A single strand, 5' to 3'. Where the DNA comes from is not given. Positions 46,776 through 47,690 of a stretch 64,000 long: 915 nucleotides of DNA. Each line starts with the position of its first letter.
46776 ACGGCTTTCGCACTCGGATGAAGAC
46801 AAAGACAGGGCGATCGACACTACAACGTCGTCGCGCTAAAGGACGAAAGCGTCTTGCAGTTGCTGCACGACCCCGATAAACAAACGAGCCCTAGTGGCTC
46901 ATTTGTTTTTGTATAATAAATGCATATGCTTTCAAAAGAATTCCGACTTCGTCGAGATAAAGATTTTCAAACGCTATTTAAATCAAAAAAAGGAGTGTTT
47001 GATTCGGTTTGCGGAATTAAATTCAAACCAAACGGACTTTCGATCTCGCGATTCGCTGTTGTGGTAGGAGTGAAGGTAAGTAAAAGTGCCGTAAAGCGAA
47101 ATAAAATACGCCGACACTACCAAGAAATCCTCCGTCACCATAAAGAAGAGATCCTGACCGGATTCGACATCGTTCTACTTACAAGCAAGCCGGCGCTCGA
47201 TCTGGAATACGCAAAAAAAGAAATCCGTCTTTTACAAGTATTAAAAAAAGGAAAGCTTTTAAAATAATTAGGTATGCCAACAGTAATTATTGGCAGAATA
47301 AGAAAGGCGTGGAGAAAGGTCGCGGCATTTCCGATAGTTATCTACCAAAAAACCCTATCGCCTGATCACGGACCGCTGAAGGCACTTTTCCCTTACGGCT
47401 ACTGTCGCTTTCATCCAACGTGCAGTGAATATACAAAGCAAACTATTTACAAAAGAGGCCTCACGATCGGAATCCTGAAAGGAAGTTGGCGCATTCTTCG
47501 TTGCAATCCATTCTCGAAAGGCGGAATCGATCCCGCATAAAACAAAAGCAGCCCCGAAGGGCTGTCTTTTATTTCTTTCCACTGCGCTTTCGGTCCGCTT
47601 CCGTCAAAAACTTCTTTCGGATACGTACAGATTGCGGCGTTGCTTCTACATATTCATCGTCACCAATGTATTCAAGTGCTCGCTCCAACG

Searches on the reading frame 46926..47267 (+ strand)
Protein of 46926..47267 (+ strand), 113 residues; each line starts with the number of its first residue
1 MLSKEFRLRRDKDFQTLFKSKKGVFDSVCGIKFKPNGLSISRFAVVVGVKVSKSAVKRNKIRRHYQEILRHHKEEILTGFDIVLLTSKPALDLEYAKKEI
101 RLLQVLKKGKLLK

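Call 46: search_protein_families(library=pfam, proteins=[window:46926-47267:+])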
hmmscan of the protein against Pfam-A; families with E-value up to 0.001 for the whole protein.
window:46926-47267:+ (113 aa): 1 family
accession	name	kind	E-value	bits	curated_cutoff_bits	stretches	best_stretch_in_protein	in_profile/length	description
PF00825.24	Ribonuclease_P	-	8.3e-20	71.3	22.3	1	2-108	1-107/109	Ribonuclease P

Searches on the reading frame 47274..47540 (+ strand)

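Call 67: search_protein_families(library=ncbifam, proteins=[window:47274-47540:+], max_evalue=0.01)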
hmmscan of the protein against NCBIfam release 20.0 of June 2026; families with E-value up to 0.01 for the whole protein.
window:47274-47540:+ (88 aa): 1 family
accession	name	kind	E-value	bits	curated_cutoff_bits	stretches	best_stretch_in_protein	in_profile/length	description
TIGR00278.2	TIGR00278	equivalog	6.4e-18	64.4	40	1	15-84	2-63/64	membrane protein insertion efficiency factor YidD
